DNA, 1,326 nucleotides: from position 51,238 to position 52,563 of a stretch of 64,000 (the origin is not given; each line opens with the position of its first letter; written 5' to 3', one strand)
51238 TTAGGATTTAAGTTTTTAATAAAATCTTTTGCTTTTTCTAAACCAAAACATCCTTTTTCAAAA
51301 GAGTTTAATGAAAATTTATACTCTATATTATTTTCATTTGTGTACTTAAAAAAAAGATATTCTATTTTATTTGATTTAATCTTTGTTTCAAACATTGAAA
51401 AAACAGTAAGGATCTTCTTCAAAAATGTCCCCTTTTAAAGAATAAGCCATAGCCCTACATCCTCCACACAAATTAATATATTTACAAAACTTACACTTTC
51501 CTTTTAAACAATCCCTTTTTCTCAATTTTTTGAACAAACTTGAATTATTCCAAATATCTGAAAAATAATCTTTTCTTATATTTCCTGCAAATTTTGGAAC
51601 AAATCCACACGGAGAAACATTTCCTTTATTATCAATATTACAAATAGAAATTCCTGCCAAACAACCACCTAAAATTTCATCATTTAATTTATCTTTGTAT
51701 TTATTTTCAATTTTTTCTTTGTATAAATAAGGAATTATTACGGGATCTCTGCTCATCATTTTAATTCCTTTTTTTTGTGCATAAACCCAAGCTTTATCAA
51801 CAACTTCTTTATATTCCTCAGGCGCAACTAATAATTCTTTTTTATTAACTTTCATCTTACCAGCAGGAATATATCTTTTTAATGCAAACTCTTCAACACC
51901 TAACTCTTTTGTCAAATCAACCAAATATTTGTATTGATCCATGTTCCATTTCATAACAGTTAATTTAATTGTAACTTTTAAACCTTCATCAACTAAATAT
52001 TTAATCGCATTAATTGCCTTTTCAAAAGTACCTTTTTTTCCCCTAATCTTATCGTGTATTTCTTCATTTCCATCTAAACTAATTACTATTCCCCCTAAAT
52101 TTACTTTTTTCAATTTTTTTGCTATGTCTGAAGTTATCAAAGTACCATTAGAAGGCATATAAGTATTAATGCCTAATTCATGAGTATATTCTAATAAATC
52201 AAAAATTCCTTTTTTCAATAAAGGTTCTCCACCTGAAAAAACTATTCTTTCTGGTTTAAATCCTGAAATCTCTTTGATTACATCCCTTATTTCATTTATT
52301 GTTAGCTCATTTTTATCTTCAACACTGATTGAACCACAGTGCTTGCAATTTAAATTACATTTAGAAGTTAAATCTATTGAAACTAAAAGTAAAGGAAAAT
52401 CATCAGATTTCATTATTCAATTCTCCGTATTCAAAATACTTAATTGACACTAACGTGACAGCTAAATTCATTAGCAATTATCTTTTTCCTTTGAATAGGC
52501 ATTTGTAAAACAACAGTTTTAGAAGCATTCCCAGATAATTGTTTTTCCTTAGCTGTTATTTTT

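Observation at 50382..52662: Unannotated 45-aa peptide with its own SD immediately upstream of two tandem rSAM-SPASM genes: candidate RiPP-like maturation system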

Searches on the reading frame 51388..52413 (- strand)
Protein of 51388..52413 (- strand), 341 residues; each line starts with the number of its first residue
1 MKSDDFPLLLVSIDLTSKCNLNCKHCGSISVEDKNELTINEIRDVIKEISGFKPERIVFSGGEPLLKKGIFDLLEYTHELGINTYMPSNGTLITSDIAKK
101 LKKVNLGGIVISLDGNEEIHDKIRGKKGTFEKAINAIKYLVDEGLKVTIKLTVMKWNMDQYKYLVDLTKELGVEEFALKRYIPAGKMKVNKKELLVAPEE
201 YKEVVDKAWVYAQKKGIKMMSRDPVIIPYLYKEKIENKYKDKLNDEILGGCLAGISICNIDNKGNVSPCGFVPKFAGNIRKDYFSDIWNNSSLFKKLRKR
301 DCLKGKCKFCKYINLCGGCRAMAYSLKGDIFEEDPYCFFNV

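Call 3: search_protein_families(library=pfam, proteins=[window:51388-52413:-], max_evalue=0.01)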
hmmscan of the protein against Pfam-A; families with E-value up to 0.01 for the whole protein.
window:51388-52413:- (341 aa): 3 families
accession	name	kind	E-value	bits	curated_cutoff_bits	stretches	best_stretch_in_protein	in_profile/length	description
PF04055.27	Radical_SAM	-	8e-26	91.6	29.5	1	15-166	3-164/166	Radical SAM superfamily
PF13186.11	SPASM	-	5.4e-07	30.2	21.5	1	251-310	1-66/67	Iron-sulfur cluster-binding domain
PF13353.11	Fer4_12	-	5.2e-06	27.2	22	1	16-118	12-118/137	4Fe-4S single cluster domain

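Call 4: search_protein_families(library=ncbifam, proteins=[window:51388-52413:-], max_evalue=0.01)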
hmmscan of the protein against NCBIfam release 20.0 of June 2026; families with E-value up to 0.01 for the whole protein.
window:51388-52413:- (341 aa): 87 families (the best 25 are shown)
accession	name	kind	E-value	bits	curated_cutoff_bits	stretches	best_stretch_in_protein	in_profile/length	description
TIGR04545.1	rSAM_ahbD_hemeb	equivalog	3.2e-80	270.1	500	1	10-340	1-338/339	heme b synthase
TIGR04055.1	rSAM_NirJ2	equivalog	2.3e-72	244.3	500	1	10-340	1-325/326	putative heme d1 biosynthesis radical SAM protein NirJ2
TIGR04053.2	TIGR04053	equivalog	1.9e-65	221.5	395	2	9-217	8-219/366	TIGR04053 family radical SAM/SPASM domain-containing protein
TIGR04051.1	rSAM_NirJ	equivalog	4.3e-62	210.1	515.45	1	13-339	6-348/354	heme d1 biosynthesis radical SAM protein NirJ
TIGR04054.1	rSAM_NirJ1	equivalog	6.7e-62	209.3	650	1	11-339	38-382/387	putative heme d1 biosynthesis radical SAM protein NirJ1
TIGR04347.1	pseudo_SAM_Halo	equivalog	2.2e-54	185.2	525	1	11-339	40-385/390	TIGR04347 family pseudo-SAM/SPASM protein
TIGR04303.1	GeoRSP_rSAM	equivalog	7.7e-53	180.2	400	1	13-338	9-325/325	GeoRSP system radical SAM/SPASM protein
TIGR04546.1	rSAM_ahbC_deAc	equivalog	1e-51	175.9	650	1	11-339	41-385/390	12,18-didecarboxysiroheme deacetylase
NF050035.1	rSAM_WgK_link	exception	6.7e-51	173.4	650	2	9-218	9-219/367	radical SAM/SPASM peptide maturase WgkB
TIGR04340.1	rSAM_ACGX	hypoth_equivalog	2.6e-45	155.1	400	1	13-340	7-340/341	radical SAM/SPASM domain protein, ACGX system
TIGR03962.1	mycofact_rSAM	equivalog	4.1e-43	147.8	265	1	12-339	15-333/339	mycofactocin radical SAM maturase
TIGR04133.1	rSAM_w_lipo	hypoth_equivalog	1.5e-38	132.7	425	1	11-319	26-330/350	TIGR04133 family radical SAM/SPASM protein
TIGR04250.1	SCM_rSAM_ScmE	equivalog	1.3e-36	126.3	400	1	11-332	5-340/358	SynChlorMet cassette radical SAM/SPASM protein ScmE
TIGR02109.1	PQQ_syn_pqqE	equivalog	1.9e-36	125.8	381.35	1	10-337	8-330/358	pyrroloquinoline quinone biosynthesis protein PqqE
TIGR03913.1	rad_SAM_trio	equivalog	2.6e-36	125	591.75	1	11-340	21-355/477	GDL motif peptide-associated radical SAM/SPASM maturase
NF047865.1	rSAM_PapB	equivalog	3.4e-24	85.7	340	1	12-330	6-327/330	PapB family radical SAM/SPASM ranthipeptide maturase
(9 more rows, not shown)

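Call 8: find_homologous_proteins(query=window:51388-52413:-, max_evalue=1e-20)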
Query window:51388-52413:- (341 aa): 6240 proteins with E <= 1e-20 among 8000 candidates; the best 120 are listed.
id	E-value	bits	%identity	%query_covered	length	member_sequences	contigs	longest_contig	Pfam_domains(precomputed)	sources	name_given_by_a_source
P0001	1.5e-227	772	100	100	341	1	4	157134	PF13186.12,PF04055.28,PF13353.12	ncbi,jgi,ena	-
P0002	6.6e-74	267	43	96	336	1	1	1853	PF13186.12,PF04055.28,PF13353.12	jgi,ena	-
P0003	1.0e-73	267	38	99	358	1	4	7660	PF13186.12,PF04055.28,PF13353.12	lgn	-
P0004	1.2e-72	263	38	100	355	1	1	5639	PF13186.12,PF04055.28,PF13353.12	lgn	-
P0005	3.8e-70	255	39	97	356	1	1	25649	PF13186.12,PF04055.28,PF13353.12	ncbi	-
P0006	2.1e-69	252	42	100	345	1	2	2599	PF13186.12,PF04055.28,PF13353.12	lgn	-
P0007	3.8e-69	252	37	98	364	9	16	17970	PF13186.12,PF04055.28,PF13353.12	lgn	-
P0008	7.1e-69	251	37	97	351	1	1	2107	PF13186.12,PF04055.28,PF13353.12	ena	-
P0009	1.3e-68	250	35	98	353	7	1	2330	PF13186.12,PF04055.28,PF13353.12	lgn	-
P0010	1.7e-68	249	38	100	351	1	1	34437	PF13186.12,PF04055.28,PF13353.12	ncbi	-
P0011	1.9e-68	249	36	98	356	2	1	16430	PF13186.12,PF04055.28,PF13353.12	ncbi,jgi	jgi:heme b synthase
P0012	3.0e-68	249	39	96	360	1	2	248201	PF13186.12,PF04055.28,PF13353.12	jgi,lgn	-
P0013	1.1e-67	247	39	97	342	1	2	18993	PF13186.12,PF04055.28,PF13353.12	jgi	jgi:radical SAM protein with 4Fe4S-binding SPASM domain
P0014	2.0e-67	246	39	97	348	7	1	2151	PF13186.12,PF04055.28,PF13353.12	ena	-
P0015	4.2e-67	245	38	99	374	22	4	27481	PF13186.12,PF04055.28,PF13353.12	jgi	jgi:AdoMet-dependent heme synthase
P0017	5.1e-67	245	38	99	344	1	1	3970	PF13186.12,PF04055.28,PF13353.12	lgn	-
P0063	2.5e-64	236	38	96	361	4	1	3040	PF13186.12,PF04055.28,PF13353.12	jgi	jgi:radical SAM protein with 4Fe4S-binding SPASM domain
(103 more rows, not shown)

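Call 9: find_encoding_contigs(protein=P0001, flank=6000, max_places=4)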
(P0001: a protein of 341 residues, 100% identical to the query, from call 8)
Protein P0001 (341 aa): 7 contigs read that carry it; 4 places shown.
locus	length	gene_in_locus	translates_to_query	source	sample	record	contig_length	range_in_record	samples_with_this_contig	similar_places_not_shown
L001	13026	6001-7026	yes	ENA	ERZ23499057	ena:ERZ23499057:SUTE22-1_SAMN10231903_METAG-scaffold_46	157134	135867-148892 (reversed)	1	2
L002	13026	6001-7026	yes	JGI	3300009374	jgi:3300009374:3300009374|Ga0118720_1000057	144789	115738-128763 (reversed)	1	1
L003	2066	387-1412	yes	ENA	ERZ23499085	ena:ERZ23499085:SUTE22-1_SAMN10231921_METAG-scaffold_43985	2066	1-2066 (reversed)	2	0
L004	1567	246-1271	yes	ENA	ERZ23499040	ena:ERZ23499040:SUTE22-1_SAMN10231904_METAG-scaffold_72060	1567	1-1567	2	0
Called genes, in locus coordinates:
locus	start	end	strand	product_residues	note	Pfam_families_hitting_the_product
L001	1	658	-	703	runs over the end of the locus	PF00211:Guanylate_cyc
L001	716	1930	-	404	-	PF03215:Rad17 (weak), PF05496:RuvB_N (weak), PF00004:AAA, PF13173:AAA_14 (weak), PF21960:RCF1-5-like_lid (faint)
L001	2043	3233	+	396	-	-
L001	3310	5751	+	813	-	PF00133:tRNA-synt_1, PF01406:tRNA-synt_1e (faint), PF09334:tRNA-synt_1g, PF08264:Anticodon_1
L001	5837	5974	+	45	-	-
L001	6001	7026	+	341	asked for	PF13353:Fer4_12 (weak), PF04055:Radical_SAM, PF13186:SPASM (weak)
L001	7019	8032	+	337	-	PF04055:Radical_SAM, PF13186:SPASM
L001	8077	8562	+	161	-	-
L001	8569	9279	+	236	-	PF01411:tRNA-synt_2c, PF07973:tRNA_SAD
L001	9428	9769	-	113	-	-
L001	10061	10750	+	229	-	-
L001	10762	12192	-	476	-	PF01406:tRNA-synt_1e, PF01921:tRNA-synt_1f (faint), PF09334:tRNA-synt_1g, PF09190:DALR_2 (weak), PF23493:CysS_C (weak)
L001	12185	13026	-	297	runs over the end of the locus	PF00291:PALP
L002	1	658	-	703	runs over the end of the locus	PF00211:Guanylate_cyc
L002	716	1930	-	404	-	PF03215:Rad17 (weak), PF05496:RuvB_N (weak), PF00004:AAA, PF13173:AAA_14 (weak), PF21960:RCF1-5-like_lid (faint)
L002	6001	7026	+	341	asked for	PF13353:Fer4_12 (weak), PF04055:Radical_SAM, PF13186:SPASM (weak)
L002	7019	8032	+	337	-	PF04055:Radical_SAM, PF13186:SPASM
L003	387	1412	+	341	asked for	PF13353:Fer4_12 (weak), PF04055:Radical_SAM, PF13186:SPASM (weak)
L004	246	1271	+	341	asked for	PF13353:Fer4_12 (weak), PF04055:Radical_SAM, PF13186:SPASM (weak)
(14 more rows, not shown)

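Call 13: find_encoding_contigs(protein=P0002, flank=6000, max_places=3)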
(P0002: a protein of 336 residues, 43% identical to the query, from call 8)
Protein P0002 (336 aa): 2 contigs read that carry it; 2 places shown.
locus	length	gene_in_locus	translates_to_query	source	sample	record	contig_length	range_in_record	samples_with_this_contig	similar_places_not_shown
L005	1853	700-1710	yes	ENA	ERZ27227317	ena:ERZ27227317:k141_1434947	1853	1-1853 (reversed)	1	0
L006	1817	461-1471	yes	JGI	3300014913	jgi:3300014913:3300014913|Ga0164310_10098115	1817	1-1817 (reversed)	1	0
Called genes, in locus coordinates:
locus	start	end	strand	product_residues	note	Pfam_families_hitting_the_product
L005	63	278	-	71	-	-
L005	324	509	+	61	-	-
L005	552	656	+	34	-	-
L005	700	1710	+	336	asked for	PF04055:Radical_SAM, PF13353:Fer4_12 (weak), PF13186:SPASM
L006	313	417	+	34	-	-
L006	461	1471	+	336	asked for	PF04055:Radical_SAM, PF13353:Fer4_12 (weak), PF13186:SPASM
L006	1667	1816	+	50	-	?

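Call 14: find_encoding_contigs(protein=P0006, flank=6000, max_places=3)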
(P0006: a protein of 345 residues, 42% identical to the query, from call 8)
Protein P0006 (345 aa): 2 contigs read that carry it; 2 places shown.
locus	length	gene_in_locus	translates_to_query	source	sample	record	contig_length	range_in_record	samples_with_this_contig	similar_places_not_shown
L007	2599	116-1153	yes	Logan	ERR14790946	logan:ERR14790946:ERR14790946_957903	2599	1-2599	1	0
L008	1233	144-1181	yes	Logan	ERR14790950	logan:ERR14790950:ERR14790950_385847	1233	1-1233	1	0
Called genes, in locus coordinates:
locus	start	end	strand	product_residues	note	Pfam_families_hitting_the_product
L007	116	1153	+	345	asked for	PF04055:Radical_SAM, PF13353:Fer4_12 (weak), PF13186:SPASM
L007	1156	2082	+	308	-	PF04041:Glyco_hydro_130 (faint), PF22847:Glyco_hydro_43_rel (faint)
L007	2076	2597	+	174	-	?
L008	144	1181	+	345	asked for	PF04055:Radical_SAM, PF13353:Fer4_12 (weak), PF13186:SPASM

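Call 22: find_encoding_contigs(protein=P0063, flank=5000, max_places=3)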
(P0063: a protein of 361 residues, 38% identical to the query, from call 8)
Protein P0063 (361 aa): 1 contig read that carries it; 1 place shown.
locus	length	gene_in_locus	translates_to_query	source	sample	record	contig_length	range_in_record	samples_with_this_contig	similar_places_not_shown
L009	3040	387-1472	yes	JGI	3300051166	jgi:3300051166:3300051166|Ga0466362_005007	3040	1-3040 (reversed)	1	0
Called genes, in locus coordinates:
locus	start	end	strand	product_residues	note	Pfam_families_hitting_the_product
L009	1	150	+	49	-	?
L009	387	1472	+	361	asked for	PF04055:Radical_SAM, PF13353:Fer4_12 (weak), PF13186:SPASM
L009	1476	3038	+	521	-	?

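Call 33: search_protein_families(library=pfam, proteins=[L009:1476-3038:+, L007:1156-2082:+, L007:2076-2597:+], max_evalue=0.01)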
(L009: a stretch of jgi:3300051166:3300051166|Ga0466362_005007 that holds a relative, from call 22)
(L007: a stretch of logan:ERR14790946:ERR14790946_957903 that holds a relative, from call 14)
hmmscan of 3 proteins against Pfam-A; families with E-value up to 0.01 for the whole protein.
L009:1476-3038:+ (521 aa): 3 families
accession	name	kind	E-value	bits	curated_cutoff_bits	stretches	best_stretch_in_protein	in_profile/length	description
PF04055.27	Radical_SAM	-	8.5e-14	52.5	29.5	1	194-353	2-166/166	Radical SAM superfamily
PF02310.24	B12-binding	-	7.8e-10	39.1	32.1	1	57-138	41-121/121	B12 binding domain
PF13311.11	DUF4080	-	0.0052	17.4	22.9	0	382-409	5-32/188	Protein of unknown function (DUF4080)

L007:1156-2082:+ (308 aa): 1 family
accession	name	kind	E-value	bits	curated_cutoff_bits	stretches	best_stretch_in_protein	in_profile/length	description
PF04041.19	Glyco_hydro_130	-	6.5e-06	25.7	26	1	40-159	56-159/320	beta-1,4-mannooligosaccharide phosphorylase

L007:2076-2597:+ (174 aa): 1 family
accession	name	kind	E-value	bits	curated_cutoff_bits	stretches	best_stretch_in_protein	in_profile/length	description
PF00857.26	Isochorismatase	-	1.2e-23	84.5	27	1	22-171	1-122/175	Isochorismatase domain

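Call 38: search_solved_structures(query=P0001, max_evalue=0.00001)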
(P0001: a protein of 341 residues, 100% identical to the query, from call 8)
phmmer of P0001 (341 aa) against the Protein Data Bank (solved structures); distinct sequences matched with E-value up to 0.00001: 13.
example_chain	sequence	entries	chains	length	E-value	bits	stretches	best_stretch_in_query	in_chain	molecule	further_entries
6efn_A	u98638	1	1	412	8e-18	67.9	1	9-201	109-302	Sporulation killing factor maturation protein SkfB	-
6c8v_A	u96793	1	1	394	3e-16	62.7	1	13-339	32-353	Coenzyme PQQ synthesis protein E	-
5v1q_A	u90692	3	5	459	1.9e-14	56.8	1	6-337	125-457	Radical SAM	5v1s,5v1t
7vob_C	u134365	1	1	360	2.7e-08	36.6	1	13-178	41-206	Cytosylglucuronate decarboxylase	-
7voc_C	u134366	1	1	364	2.8e-08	36.5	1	13-178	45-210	Cytosylglucuronate decarboxylase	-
7tol_A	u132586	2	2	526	1.1e-07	34.5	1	8-126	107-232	glycerol dibiphytanyl glycerol tetraether - macrocyclic archaeol synthase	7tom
5wgg_A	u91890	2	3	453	2.4e-07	33.4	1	13-330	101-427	Radical SAM domain protein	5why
2z2u_A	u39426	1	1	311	6.6e-07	32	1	52-200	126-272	UPF0026 protein MJ0257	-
6djt_A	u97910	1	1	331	7.8e-07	31.8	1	52-200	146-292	S-adenosyl-L-methionine-dependent tRNA 4-demethylwyosine synthase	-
2fb2_A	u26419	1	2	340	2.5e-06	30.1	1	8-174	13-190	Molybdenum cofactor biosynthesis protein A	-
1tv7_A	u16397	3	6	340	4.2e-06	29.4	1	11-174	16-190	Molybdenum cofactor biosynthesis protein A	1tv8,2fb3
4m7t_A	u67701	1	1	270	5.7e-06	28.9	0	251-314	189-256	BtrN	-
4m7s_A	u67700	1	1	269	5.8e-06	28.9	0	251-314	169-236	BtrN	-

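Call 56: find_related_loci(query=A4, collection=metagenome_contigs, flank=4000)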
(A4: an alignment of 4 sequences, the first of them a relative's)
Query A4 (341 aa) in metagenome_contigs; peptide patterns used: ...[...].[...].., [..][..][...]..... (x = any residue, [..] = any of these).
600 stretches matched a pattern (row limit reached: there are more); 521 encode a relative of the query (tblastn E <= 1e-3); the best 80 are kept; 80 distinct loci.
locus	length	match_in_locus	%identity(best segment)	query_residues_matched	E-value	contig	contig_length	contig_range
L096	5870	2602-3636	35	9-339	1e-67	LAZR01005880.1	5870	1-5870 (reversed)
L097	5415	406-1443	36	5-340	9e-68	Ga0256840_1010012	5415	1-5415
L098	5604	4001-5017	35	7-339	5e-67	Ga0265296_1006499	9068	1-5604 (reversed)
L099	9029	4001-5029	33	7-339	7e-67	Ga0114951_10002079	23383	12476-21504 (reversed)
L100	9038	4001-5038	38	9-340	2e-66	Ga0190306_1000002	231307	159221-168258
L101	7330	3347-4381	35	5-339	5e-66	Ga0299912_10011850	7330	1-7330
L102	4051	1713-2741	33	7-339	4e-66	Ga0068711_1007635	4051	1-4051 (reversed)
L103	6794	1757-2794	36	4-339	5e-66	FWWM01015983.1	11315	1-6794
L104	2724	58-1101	37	9-340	2e-65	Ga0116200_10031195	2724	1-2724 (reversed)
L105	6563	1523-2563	35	1-340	2e-64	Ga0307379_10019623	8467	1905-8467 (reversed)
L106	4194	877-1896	33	6-339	2e-64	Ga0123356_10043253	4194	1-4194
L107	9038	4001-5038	33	2-340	7e-64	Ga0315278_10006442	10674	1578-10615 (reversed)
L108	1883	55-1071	35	8-339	1e-65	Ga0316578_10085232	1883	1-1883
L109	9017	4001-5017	35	7-339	1e-63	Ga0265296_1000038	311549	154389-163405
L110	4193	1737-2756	34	8-340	3e-63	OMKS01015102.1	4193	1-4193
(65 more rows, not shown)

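Call 58: find_encoding_contigs(protein=P0017, flank=4000, max_places=2)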
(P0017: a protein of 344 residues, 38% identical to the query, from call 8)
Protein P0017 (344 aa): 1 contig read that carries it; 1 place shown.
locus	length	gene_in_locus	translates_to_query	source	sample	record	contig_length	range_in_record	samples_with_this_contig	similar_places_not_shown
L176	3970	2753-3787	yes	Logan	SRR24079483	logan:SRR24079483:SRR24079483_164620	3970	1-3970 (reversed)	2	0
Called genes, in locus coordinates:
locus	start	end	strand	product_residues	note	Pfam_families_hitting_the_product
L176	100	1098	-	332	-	PF22823:MrpR_C_cat (faint), PF02899:Phage_int_SAM_1 (weak), PF13495:Phage_int_SAM_4, PF00589:Phage_integrase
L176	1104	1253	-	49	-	-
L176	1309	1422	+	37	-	-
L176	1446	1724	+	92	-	PF05402:PqqD (faint)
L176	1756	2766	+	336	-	PF04055:Radical_SAM, PF13353:Fer4_12 (weak), PF13186:SPASM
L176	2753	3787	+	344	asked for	PF04055:Radical_SAM, PF13353:Fer4_12 (weak), PF13186:SPASM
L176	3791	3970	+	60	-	?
